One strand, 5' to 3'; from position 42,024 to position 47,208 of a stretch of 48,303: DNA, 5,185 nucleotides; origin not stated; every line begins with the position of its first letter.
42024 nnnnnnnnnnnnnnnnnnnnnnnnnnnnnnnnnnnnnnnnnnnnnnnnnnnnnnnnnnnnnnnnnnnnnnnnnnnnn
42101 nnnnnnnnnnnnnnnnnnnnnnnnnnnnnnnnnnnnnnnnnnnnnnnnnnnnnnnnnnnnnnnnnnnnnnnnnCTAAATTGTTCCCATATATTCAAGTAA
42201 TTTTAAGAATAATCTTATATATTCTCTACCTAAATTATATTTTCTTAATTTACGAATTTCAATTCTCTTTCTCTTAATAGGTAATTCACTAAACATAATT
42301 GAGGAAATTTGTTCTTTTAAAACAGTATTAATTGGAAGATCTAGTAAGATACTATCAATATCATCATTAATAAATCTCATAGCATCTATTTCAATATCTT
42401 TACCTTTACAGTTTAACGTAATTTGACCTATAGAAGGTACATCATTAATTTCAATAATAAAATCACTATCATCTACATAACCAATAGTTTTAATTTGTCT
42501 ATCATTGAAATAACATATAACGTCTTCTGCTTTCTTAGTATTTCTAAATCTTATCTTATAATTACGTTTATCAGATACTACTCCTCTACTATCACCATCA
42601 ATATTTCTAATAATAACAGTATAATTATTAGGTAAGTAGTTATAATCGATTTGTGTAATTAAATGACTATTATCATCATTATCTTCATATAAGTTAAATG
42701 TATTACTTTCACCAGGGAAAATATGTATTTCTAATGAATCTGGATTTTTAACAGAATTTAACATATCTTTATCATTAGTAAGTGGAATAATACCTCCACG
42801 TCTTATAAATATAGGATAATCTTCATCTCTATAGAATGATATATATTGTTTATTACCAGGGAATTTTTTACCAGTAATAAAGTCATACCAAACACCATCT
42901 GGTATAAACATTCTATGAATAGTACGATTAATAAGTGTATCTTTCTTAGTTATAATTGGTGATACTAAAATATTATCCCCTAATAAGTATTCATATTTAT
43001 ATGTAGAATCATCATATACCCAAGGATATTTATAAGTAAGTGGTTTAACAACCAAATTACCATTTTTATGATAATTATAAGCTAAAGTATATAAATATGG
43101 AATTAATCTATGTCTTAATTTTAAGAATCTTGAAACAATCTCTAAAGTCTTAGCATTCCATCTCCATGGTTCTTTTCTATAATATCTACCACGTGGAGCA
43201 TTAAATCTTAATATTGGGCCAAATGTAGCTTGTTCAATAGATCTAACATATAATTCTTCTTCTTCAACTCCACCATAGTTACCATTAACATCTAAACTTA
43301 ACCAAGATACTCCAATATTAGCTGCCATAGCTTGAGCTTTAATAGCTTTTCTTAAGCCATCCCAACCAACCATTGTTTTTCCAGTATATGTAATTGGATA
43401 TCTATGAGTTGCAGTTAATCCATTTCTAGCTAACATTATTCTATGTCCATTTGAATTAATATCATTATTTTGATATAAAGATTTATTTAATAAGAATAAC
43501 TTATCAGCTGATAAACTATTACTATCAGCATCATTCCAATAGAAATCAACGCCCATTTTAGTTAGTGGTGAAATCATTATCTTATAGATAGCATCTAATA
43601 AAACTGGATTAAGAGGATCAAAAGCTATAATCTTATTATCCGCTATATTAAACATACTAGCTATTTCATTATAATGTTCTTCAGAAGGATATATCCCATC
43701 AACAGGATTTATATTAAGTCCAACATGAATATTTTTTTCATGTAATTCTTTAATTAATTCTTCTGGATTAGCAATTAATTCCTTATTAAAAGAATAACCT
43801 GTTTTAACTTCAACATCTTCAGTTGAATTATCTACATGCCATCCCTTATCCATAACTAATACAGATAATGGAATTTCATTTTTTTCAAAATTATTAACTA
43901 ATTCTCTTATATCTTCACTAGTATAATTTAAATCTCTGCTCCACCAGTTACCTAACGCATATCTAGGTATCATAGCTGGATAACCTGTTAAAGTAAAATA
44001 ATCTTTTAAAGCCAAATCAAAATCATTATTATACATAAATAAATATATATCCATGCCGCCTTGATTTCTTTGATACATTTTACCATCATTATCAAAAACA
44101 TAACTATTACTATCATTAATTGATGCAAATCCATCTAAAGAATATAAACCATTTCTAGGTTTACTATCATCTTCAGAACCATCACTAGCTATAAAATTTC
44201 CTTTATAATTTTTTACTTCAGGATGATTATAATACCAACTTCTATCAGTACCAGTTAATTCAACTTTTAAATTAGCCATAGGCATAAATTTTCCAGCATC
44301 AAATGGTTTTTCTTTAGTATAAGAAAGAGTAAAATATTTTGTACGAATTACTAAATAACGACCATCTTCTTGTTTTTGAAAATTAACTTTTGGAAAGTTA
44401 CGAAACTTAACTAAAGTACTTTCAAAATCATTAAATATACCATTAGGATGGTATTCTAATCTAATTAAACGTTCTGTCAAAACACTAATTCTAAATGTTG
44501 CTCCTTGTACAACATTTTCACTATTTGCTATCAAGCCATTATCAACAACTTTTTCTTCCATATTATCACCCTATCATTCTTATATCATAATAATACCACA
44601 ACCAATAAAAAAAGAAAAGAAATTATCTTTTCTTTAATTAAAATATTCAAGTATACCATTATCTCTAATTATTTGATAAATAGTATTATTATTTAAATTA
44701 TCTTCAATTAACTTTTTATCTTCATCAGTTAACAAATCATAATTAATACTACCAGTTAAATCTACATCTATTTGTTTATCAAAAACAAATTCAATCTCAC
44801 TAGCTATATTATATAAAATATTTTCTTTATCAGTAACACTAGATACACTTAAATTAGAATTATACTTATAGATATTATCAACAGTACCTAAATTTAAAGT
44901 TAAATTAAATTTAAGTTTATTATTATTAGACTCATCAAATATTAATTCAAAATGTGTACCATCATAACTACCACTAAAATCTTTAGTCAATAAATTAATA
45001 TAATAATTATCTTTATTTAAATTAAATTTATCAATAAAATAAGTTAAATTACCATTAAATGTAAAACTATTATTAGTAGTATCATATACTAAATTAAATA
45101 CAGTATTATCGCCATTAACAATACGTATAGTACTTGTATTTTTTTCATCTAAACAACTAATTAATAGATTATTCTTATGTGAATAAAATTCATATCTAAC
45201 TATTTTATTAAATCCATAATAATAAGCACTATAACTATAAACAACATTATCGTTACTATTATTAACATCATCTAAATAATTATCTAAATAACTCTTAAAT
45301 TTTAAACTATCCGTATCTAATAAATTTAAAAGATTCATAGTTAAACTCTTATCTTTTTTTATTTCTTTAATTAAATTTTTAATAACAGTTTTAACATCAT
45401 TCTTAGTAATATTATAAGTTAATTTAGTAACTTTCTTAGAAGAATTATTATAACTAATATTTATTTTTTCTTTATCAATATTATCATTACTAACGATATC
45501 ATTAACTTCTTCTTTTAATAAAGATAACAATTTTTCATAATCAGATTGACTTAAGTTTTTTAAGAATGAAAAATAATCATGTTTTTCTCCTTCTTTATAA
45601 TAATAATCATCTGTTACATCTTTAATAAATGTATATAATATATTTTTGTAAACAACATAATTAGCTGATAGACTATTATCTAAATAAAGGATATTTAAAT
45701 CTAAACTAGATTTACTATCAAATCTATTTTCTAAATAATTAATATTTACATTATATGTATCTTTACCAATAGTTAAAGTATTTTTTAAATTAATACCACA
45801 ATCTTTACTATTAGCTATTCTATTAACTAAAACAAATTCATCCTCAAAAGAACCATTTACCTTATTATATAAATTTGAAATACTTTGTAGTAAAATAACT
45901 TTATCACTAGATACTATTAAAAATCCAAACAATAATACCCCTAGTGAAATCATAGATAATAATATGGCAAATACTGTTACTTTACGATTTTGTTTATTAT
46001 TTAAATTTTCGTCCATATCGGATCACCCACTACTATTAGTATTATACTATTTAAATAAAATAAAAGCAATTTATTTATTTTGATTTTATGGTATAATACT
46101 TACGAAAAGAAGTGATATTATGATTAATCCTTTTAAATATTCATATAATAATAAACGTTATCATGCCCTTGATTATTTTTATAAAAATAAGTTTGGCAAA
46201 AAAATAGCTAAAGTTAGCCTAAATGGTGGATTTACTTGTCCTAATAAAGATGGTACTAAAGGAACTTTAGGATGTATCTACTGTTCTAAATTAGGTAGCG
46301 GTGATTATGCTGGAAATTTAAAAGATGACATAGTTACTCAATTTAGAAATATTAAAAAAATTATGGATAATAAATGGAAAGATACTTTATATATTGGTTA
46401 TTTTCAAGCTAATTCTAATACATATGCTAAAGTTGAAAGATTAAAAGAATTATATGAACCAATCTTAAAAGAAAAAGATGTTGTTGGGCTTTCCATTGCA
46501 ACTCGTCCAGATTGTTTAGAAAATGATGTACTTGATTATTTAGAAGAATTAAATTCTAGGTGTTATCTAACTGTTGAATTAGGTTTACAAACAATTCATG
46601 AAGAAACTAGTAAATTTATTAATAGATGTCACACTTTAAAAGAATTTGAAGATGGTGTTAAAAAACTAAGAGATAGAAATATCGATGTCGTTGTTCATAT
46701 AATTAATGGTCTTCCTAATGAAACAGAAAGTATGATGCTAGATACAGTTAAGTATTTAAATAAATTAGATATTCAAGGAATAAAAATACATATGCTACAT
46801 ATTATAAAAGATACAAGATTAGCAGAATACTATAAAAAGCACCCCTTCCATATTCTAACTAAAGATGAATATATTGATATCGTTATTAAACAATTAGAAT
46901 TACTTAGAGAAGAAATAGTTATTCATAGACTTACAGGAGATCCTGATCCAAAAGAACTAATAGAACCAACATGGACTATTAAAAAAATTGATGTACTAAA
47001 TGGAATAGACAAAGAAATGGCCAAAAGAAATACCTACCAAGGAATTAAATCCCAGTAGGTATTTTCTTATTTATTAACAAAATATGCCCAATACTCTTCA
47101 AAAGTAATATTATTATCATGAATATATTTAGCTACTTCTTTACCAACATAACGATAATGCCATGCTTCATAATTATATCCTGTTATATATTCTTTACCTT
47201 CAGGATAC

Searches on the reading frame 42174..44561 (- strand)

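Call 31: search_protein_families(library=pfam, proteins=[window:42174-44561:-], max_evalue=0.01)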
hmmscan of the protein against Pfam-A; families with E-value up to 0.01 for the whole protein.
window:42174-44561:- (795 aa): 3 families
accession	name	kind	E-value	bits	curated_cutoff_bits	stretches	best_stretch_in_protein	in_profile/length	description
PF01055.32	Glyco_hydro_31_2nd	-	1.5e-44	153.1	23.5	1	195-493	1-328/328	Glycosyl hydrolases family 31 TIM-barrel domain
PF21365.3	Glyco_hydro_31_3rd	-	6.9e-15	55.7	24.4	1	502-592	2-87/87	Glycosyl hydrolase family 31 C-terminal domain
PF17137.9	DUF5110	-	3.2e-05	24.4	27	1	610-674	2-70/71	Domain of unknown function (DUF5110)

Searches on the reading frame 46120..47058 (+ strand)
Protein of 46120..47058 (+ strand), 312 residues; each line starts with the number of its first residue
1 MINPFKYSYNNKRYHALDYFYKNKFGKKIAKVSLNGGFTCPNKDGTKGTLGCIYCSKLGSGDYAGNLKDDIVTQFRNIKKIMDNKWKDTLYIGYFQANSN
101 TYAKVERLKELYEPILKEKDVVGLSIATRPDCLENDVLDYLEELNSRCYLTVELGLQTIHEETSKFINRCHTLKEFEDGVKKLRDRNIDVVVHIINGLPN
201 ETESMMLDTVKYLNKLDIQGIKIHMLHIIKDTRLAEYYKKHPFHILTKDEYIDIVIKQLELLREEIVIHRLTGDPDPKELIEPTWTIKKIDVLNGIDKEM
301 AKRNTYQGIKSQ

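Call 31: search_protein_families(library=pfam, proteins=[window:46120-47058:+], max_evalue=0.01)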
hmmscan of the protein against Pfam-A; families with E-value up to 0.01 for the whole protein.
window:46120-47058:+ (312 aa): 2 families
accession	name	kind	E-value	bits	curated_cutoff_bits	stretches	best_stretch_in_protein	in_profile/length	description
PF16199.10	Radical_SAM_C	-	3.5e-30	104.4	31.9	1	218-301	1-84/85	Radical_SAM C-terminal domain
PF04055.27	Radical_SAM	-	1.7e-18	67.8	29.5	1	49-213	8-166/166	Radical SAM superfamily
